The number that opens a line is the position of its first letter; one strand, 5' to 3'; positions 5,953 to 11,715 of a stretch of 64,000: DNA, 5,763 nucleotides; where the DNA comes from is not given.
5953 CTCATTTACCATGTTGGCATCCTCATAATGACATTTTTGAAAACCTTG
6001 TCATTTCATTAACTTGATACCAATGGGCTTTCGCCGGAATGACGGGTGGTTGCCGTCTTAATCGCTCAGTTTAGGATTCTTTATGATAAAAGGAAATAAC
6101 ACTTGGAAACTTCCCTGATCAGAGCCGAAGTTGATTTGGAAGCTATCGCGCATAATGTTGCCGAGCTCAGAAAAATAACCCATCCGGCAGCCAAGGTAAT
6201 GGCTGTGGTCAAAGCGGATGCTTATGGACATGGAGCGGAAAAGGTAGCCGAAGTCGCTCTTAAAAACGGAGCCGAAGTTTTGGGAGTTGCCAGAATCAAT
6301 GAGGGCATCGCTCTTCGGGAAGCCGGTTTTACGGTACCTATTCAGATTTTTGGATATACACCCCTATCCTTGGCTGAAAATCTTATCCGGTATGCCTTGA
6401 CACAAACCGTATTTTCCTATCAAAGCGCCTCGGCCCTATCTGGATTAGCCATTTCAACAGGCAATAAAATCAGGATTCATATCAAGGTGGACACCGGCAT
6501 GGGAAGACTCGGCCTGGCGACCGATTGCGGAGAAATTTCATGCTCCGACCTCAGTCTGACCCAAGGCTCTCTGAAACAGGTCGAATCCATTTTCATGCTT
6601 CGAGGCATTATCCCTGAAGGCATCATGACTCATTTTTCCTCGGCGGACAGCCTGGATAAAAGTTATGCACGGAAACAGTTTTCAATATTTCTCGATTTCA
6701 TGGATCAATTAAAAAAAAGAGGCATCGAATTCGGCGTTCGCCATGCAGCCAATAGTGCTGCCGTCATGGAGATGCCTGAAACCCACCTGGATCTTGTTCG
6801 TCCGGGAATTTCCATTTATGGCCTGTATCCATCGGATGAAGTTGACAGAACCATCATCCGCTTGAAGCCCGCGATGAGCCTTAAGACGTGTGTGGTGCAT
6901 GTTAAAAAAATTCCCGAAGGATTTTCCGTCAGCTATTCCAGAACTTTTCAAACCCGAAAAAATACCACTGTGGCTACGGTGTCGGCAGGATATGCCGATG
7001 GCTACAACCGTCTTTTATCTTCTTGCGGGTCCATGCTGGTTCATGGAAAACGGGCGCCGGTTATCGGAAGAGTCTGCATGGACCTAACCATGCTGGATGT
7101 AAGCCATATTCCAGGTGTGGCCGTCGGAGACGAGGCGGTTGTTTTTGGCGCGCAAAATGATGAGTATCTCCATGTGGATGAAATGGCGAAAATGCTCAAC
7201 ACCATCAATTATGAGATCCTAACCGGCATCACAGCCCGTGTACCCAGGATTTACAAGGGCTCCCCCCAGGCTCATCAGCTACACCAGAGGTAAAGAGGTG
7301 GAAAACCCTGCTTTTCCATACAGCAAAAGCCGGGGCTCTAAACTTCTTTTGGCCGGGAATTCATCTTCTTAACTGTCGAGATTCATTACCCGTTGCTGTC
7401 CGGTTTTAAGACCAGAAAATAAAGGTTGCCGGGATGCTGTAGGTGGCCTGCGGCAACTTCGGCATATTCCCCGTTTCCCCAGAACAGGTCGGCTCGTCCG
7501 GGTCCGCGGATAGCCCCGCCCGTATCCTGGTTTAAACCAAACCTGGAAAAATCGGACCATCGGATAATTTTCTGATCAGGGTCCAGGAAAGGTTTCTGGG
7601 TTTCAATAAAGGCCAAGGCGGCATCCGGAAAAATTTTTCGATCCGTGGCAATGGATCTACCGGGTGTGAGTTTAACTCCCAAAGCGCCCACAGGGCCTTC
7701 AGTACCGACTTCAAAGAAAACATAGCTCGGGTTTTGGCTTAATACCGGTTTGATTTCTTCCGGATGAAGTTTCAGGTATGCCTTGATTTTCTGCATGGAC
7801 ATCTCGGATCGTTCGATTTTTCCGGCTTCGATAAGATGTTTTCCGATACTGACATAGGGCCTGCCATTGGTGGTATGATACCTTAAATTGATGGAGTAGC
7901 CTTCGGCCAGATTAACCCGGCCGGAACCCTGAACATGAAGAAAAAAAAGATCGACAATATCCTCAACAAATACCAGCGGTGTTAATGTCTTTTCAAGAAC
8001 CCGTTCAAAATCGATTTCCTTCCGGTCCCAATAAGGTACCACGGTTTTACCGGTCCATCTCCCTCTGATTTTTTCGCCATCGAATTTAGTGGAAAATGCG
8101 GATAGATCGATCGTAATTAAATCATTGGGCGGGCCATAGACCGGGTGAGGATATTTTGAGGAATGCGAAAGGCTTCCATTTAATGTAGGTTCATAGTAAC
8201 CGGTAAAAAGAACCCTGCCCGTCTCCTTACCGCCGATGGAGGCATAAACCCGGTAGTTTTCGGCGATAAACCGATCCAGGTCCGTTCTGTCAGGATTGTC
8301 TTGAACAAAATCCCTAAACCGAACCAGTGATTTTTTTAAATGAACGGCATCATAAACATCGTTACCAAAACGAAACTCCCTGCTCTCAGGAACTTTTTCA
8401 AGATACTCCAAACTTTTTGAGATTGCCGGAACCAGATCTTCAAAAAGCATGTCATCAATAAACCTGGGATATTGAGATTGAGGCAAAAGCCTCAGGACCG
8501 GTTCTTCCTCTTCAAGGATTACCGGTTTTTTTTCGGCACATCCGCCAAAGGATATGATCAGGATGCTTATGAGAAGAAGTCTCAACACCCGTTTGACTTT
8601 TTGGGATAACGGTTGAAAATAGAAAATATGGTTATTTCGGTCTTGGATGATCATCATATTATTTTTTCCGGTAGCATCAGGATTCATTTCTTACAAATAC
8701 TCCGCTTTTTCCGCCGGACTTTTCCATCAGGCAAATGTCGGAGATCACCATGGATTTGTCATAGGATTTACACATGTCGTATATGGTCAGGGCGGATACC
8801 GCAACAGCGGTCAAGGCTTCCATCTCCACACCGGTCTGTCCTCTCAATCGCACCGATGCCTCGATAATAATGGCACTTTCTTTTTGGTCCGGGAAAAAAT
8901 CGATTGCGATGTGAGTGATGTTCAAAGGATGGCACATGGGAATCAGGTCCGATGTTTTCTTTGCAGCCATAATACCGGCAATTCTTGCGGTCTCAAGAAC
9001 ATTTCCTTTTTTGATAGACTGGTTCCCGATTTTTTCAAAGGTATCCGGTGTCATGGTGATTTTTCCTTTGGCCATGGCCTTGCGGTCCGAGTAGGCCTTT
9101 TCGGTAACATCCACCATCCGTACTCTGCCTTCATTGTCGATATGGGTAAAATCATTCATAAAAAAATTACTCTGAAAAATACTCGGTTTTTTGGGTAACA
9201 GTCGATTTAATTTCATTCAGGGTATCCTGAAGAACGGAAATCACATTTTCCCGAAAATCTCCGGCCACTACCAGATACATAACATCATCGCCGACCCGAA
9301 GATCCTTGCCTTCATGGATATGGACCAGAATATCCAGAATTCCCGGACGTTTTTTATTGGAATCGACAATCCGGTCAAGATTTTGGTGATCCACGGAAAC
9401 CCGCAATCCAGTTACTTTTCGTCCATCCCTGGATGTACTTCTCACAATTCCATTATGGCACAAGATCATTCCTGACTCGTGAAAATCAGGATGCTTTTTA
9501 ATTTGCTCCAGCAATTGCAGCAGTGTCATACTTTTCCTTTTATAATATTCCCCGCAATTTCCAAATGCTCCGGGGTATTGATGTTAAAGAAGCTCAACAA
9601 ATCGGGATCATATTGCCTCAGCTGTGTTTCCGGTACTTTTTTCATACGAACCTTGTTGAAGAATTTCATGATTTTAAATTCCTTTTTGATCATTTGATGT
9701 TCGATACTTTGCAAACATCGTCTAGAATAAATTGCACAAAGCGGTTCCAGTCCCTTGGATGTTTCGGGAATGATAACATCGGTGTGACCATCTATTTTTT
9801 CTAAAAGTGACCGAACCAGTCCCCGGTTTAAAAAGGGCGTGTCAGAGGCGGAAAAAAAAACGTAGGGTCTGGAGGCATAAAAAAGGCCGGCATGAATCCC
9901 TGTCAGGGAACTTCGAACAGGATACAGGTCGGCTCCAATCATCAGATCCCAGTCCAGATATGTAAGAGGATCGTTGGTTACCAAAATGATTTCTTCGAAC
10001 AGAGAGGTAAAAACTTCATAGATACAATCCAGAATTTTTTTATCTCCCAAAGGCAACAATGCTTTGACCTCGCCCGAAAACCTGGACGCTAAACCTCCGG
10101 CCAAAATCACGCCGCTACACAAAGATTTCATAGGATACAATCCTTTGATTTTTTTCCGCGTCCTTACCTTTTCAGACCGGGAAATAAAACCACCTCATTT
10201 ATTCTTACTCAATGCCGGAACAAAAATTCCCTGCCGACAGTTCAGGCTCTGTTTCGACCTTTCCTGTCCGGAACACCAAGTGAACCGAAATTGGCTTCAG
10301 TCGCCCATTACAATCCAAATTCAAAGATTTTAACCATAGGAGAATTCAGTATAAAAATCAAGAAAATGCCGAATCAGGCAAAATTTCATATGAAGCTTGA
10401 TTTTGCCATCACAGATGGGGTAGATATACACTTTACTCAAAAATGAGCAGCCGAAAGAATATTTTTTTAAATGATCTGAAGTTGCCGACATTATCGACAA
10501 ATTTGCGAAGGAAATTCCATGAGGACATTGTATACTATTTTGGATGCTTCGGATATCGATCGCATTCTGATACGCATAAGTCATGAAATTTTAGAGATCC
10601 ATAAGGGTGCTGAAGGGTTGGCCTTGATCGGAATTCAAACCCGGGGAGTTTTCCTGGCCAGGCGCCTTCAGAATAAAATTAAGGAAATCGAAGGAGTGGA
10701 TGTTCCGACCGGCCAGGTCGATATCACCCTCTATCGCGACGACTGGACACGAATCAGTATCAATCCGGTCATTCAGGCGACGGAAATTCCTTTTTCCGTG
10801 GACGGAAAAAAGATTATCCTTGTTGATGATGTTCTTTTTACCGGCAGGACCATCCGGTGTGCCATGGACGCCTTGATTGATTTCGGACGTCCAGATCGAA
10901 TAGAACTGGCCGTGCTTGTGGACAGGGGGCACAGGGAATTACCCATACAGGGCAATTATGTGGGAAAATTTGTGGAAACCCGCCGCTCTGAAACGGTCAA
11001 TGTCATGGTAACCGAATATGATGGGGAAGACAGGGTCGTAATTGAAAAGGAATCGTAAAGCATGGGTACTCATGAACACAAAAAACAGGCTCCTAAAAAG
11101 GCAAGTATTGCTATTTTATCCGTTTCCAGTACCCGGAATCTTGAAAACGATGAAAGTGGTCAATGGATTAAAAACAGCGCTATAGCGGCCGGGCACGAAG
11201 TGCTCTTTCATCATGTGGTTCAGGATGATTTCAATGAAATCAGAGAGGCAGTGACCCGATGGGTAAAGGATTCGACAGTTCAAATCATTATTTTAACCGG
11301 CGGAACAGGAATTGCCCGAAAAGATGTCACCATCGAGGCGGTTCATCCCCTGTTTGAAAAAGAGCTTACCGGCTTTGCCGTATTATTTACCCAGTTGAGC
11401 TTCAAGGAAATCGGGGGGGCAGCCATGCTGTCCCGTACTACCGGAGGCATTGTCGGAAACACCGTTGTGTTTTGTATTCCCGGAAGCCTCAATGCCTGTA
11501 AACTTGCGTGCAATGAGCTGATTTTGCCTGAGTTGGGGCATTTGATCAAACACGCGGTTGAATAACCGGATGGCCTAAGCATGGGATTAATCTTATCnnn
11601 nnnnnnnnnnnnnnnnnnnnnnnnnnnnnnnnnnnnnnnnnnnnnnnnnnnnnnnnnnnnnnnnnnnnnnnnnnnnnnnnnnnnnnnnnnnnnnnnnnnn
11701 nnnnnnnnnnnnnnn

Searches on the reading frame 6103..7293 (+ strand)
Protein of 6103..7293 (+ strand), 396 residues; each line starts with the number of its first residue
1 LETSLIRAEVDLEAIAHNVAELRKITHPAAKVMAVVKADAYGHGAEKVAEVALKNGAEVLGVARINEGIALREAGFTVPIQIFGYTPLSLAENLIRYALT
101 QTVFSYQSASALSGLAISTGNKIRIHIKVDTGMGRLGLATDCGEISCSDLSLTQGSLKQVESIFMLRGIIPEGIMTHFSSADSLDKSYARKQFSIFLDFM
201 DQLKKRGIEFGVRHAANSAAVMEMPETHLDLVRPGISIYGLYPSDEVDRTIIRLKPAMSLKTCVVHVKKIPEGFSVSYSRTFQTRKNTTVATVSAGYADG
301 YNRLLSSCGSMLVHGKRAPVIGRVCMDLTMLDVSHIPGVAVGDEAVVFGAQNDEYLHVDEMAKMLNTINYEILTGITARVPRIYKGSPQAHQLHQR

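Call 85: search_protein_families(library=pfam, proteins=[window:6103-7293:+], max_evalue=0.00001)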
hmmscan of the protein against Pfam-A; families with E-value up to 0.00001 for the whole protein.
window:6103-7293:+ (396 aa): 2 families
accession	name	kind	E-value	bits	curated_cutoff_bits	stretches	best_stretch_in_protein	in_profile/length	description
PF01168.26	Ala_racemase_N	-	2.6e-68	230.5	24.1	1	10-243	1-220/220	Alanine racemase, N-terminal domain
PF00842.27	Ala_racemase_C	-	1.4e-48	164.1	25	1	257-384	1-127/127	Alanine racemase, C-terminal domain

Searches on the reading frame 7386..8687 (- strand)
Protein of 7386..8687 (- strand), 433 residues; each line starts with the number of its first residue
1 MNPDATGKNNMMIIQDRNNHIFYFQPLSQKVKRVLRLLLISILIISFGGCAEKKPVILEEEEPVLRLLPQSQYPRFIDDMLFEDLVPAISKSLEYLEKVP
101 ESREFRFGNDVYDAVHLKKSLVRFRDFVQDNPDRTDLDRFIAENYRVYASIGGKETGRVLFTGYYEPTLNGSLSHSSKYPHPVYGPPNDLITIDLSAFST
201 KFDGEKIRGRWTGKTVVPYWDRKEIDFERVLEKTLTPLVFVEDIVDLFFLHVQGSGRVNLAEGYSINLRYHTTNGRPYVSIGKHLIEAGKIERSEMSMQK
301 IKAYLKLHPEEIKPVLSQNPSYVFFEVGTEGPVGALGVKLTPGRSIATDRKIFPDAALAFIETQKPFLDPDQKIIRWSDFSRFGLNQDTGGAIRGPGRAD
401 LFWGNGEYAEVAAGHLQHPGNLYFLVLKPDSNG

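Call 6: search_protein_families(library=pfam, proteins=[window:7386-8687:-], max_evalue=0.001)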
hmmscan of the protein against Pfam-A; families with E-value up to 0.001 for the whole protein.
window:7386-8687:- (433 aa): 2 families
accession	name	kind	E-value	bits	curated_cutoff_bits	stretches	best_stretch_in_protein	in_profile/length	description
PF03562.22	MltA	-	4.1e-56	189.9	24.3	1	160-325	1-162/163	MltA specific insert domain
PF06725.17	3D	-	1.1e-16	61.3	23.8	1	344-425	1-71/72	3D domain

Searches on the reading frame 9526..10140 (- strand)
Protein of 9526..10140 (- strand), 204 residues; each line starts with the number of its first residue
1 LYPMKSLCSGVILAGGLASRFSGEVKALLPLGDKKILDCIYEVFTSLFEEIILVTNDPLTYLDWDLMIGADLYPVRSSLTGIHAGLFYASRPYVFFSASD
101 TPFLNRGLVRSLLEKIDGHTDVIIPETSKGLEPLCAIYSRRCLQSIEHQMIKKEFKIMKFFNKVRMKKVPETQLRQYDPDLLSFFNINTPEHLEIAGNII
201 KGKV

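Call 6: search_protein_families(library=pfam, proteins=[window:9526-10140:-], max_evalue=0.001)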
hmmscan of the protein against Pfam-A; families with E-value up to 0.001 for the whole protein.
window:9526-10140:- (204 aa): 1 family
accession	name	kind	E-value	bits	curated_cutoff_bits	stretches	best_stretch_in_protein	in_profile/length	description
PF12804.13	NTP_transf_3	-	1.1e-28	100.9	27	1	10-153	1-146/160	MobA-like NTP transferase domain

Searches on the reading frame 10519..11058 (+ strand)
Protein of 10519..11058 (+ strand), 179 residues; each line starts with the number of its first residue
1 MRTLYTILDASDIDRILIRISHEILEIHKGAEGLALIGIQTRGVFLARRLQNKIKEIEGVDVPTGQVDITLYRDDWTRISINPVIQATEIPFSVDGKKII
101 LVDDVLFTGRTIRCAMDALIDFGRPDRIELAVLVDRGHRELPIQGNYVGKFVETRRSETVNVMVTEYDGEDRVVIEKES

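Call 6: search_protein_families(library=pfam, proteins=[window:10519-11058:+], max_evalue=0.001)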
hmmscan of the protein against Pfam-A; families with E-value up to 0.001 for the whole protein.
window:10519-11058:+ (179 aa): 2 families
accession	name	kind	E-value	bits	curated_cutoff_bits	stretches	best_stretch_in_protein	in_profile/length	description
PF00156.33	Pribosyltran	-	6.5e-20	71.5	26.3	1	11-149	9-139/158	Phosphoribosyl transferase domain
PF14681.12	UPRTase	-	0.00014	21.9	27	1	69-134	96-159/206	Uracil phosphoribosyltransferase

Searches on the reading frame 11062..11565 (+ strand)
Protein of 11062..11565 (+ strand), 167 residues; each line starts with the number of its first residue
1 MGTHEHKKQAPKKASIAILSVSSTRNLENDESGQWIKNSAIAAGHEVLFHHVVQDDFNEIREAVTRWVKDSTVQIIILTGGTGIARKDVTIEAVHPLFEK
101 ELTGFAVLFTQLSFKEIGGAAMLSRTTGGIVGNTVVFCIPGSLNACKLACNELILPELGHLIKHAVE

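Call 6: search_protein_families(library=pfam, proteins=[window:11062-11565:+], max_evalue=0.001)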
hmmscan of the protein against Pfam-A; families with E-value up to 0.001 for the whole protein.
window:11062-11565:+ (167 aa): 1 family
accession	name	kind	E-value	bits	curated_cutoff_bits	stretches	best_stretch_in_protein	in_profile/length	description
PF00994.29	MoCF_biosynth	-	6e-31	107.5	26.6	1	17-160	1-144/144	Probable molybdopterin binding domain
